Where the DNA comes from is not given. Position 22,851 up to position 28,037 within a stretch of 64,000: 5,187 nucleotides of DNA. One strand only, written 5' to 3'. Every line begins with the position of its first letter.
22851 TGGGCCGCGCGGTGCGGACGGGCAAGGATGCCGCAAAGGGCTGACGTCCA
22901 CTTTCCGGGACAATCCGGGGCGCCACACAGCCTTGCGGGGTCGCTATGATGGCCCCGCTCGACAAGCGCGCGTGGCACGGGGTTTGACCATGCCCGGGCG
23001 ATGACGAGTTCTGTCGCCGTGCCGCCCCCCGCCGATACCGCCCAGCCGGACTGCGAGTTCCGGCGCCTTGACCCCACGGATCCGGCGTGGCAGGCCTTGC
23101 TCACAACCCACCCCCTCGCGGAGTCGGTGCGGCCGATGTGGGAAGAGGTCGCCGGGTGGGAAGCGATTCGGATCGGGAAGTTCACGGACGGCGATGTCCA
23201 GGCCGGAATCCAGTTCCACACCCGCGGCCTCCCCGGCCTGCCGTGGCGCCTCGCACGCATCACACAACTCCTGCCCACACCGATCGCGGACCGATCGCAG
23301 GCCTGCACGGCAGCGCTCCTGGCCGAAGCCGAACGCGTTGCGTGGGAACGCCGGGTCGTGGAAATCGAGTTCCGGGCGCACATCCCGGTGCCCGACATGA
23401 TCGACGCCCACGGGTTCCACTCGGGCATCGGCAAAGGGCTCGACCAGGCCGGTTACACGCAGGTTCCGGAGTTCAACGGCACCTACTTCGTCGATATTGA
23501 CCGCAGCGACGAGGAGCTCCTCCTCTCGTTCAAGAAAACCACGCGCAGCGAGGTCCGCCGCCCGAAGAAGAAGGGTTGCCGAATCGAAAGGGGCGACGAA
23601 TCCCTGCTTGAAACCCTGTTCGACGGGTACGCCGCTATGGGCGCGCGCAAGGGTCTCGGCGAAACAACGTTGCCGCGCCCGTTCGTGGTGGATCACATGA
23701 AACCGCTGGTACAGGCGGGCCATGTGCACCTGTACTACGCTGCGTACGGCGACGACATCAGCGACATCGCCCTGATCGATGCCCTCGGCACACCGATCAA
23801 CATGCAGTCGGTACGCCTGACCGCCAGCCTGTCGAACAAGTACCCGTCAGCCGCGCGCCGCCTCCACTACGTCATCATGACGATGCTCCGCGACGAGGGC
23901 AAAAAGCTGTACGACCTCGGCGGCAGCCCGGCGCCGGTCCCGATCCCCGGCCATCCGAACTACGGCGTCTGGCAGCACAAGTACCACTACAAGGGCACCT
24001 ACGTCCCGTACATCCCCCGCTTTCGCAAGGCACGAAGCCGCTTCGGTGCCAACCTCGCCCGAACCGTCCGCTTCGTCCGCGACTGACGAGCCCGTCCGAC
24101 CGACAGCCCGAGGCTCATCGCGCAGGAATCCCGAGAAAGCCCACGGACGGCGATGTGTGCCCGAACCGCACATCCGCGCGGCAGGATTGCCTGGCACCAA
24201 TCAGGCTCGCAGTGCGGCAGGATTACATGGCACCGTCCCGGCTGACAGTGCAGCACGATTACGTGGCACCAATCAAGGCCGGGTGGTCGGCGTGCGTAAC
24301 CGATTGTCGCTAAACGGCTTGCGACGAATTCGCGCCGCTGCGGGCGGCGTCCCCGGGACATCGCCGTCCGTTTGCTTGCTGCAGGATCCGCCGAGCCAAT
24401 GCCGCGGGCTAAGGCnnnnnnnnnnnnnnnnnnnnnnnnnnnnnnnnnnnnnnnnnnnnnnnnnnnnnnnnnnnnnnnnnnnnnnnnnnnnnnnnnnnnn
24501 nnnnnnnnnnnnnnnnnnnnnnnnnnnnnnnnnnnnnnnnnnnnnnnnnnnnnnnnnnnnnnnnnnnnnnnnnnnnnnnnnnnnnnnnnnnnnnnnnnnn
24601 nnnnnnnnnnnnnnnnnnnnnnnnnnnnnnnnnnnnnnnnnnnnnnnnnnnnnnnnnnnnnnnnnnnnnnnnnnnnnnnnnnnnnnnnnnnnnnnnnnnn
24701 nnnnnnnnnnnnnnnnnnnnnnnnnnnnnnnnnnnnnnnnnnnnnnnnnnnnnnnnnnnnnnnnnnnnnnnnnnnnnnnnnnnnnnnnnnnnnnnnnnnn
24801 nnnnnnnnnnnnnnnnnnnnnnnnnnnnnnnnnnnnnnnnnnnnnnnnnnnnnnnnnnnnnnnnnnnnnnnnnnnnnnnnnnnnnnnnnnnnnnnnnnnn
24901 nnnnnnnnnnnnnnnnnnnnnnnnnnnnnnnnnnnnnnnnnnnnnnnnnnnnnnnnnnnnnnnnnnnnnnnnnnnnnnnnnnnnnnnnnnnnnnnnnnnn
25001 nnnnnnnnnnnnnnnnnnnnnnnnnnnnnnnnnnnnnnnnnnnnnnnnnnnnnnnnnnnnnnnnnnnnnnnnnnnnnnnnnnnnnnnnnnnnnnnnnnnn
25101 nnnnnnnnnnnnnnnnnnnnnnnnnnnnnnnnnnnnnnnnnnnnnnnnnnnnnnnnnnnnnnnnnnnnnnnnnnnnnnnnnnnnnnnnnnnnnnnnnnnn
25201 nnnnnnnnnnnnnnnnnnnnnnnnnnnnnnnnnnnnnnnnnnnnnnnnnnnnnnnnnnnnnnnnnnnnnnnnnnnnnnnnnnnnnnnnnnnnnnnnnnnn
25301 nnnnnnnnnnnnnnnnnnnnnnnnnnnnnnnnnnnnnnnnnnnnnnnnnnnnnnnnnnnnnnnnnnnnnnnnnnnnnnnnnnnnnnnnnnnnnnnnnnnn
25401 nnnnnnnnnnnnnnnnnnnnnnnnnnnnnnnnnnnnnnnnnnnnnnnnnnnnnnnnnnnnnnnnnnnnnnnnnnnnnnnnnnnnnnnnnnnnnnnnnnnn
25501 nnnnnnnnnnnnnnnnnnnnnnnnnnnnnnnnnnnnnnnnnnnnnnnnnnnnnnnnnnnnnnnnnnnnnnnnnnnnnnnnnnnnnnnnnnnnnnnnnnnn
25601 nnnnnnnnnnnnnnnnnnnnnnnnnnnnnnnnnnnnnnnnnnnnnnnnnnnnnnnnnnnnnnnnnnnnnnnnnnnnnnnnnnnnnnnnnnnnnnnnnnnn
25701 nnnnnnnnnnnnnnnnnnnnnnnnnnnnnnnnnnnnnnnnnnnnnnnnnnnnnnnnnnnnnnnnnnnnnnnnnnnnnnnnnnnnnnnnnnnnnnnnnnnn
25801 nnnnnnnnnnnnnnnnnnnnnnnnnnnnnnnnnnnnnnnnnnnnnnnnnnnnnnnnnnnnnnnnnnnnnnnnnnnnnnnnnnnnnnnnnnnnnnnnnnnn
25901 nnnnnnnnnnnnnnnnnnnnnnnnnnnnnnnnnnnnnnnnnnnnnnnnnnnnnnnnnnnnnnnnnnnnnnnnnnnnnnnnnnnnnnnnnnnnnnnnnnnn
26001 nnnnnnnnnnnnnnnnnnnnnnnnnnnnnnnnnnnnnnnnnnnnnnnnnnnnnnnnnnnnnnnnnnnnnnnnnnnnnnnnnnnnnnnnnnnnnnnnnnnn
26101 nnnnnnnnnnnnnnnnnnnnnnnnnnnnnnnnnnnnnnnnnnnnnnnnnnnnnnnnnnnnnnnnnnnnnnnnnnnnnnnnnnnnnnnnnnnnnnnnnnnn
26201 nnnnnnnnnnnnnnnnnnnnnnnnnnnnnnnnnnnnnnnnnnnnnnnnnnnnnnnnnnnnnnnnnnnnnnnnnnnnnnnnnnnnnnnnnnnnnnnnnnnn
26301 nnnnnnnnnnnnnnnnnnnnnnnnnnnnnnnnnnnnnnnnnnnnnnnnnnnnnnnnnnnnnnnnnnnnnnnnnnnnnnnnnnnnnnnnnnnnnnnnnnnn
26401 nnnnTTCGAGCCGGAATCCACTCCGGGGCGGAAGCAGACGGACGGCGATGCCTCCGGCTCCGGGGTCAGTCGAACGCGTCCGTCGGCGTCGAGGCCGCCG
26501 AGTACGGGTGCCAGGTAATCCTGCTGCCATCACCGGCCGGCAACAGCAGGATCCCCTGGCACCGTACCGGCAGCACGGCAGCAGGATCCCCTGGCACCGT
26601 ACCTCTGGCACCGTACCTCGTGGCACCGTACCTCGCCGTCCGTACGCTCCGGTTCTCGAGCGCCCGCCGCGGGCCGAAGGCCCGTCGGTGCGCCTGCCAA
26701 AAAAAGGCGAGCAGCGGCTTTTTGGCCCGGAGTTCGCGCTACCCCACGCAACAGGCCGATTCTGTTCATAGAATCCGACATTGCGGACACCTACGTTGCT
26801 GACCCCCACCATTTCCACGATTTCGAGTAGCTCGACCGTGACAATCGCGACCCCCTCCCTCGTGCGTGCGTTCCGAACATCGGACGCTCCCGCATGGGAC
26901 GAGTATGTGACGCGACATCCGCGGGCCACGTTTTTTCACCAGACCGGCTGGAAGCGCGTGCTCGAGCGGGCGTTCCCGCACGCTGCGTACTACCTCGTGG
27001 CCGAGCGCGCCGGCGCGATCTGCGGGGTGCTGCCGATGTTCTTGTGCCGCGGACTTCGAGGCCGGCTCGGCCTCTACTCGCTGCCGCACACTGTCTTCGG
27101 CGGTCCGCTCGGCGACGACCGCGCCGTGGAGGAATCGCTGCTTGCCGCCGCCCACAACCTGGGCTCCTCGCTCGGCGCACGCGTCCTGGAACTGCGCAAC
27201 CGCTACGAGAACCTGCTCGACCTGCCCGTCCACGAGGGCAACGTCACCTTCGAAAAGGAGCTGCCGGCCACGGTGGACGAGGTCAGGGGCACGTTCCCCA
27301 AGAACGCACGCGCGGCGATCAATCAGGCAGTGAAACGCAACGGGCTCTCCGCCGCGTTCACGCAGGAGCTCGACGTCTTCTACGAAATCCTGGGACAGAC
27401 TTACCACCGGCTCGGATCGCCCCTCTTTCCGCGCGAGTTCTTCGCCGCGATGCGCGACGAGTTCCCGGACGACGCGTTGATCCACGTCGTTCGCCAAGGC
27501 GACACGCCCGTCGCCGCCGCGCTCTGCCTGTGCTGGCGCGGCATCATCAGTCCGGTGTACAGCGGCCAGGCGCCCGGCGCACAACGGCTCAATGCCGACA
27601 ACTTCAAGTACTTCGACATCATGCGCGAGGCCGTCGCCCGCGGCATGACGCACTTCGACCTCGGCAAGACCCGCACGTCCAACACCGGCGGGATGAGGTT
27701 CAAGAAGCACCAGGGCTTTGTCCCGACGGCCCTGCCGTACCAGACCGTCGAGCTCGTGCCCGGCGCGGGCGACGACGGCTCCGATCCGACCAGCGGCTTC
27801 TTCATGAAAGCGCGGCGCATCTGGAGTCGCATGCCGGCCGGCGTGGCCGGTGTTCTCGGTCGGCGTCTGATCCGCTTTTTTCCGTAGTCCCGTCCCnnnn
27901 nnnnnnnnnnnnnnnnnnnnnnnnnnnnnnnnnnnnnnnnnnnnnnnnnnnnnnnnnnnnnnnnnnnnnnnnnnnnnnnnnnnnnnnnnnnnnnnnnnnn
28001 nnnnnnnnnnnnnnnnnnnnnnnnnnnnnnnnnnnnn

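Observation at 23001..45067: A 22-kb envelope-polysaccharide locus with the gene set described around exosortase (PEP-CTERM) systems, but with no exosortase or PEP-CTERM protein inside the window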

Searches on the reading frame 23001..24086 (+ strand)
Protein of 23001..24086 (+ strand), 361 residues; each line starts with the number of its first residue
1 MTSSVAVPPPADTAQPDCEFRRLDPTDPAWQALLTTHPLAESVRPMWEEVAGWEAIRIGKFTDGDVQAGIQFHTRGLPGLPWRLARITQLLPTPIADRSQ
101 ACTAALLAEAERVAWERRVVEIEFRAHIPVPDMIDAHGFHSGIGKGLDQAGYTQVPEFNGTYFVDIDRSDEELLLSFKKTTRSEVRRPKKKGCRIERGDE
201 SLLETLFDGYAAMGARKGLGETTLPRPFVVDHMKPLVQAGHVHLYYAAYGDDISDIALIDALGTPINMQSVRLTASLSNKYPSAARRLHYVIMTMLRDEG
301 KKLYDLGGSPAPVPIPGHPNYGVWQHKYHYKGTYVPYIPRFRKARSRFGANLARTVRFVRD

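Call 4: search_protein_families(library=ncbifam, proteins=[window:23001-24086:+], max_evalue=0.001)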
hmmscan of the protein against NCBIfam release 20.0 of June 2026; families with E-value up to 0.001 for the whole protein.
window:23001-24086:+ (361 aa): 1 family
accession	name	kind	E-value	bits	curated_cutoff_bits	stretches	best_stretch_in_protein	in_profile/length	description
TIGR03019.1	pepcterm_femAB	equivalog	6.3e-07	28.7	260.35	1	98-309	76-261/330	FemAB family XrtA/PEP-CTERM system-associated protein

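Call 11: search_protein_families(library=pfam, proteins=[window:23001-24086:+], max_evalue=0.01)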
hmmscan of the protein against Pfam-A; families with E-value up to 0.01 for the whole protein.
window:23001-24086:+ (361 aa): 2 families
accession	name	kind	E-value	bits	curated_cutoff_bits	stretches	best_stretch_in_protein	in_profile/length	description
PF02388.22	FemAB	-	2.2e-05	23.9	24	1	151-208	143-201/406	FemAB family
PF13480.13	Acetyltransf_6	-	0.00058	20.5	22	1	177-309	3-137/143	Acetyltransferase (GNAT) domain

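Call 77: search_solved_structures(query=window:23001-24086:+, max_evalue=1)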
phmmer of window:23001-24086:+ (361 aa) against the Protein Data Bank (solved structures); distinct sequences matched with E-value up to 1: 3.
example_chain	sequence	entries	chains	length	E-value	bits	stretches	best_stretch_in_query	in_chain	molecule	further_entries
6snr_A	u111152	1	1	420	7.6e-17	64.7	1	26-219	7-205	Lipid II:glycine glycyltransferase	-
9wqw_A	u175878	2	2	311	0.0043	19.4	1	148-309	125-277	aminoacyl-tRNA-dependent peptide synthase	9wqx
9wqy_A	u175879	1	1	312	0.05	15.9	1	147-308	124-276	aminoacyl-tRNA-dependent peptide synthase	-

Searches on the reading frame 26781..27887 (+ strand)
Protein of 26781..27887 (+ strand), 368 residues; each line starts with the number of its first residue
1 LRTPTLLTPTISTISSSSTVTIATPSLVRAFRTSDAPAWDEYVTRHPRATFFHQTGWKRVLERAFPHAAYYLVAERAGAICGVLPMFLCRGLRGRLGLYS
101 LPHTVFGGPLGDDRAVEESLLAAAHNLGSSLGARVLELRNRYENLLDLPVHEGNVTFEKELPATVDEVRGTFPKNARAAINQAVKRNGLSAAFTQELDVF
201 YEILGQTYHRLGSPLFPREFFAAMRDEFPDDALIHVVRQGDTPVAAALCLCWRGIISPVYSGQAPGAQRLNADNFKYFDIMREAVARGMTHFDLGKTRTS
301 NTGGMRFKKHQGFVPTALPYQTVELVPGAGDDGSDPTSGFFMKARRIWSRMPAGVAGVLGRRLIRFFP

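Call 4: search_protein_families(library=ncbifam, proteins=[window:26781-27887:+], max_evalue=0.001)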
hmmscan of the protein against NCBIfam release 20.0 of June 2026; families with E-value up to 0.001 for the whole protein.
window:26781-27887:+ (368 aa): 2 families
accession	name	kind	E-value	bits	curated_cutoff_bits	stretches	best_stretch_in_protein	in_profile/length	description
TIGR03019.1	pepcterm_femAB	equivalog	3.6e-74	249.8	260.35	1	38-366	2-328/330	FemAB family XrtA/PEP-CTERM system-associated protein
NF047883.1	UAcmpLyAlTFemX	equivalog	0.0005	19.5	500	0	186-314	180-312/337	UDP-N-acetylmuramoylpentapeptide-lysine N(6)-alanyltransferase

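Call 11: search_protein_families(library=pfam, proteins=[window:26781-27887:+], max_evalue=0.01)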
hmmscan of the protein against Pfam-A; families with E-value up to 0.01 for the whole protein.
window:26781-27887:+ (368 aa): 3 families
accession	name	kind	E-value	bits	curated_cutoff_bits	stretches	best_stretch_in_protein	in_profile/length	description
PF13480.13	Acetyltransf_6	-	1.4e-13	51.6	22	1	177-308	8-142/143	Acetyltransferase (GNAT) domain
PF02388.22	FemAB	-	6.9e-09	35.5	24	2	166-236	164-235/406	FemAB family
PF04339.18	FemAB_like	-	1.6e-06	28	27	1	193-316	210-326/369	Peptidogalycan biosysnthesis/recognition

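Call 48: search_solved_structures(query=window:26781-27887:+, max_evalue=1)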
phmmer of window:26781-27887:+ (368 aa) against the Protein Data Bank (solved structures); distinct sequences matched with E-value up to 1: 2.
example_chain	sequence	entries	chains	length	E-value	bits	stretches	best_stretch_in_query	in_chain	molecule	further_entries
9wqy_A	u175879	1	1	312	0.0004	22.6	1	175-305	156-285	aminoacyl-tRNA-dependent peptide synthase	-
9wqw_A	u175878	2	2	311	0.0023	20.1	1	175-301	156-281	aminoacyl-tRNA-dependent peptide synthase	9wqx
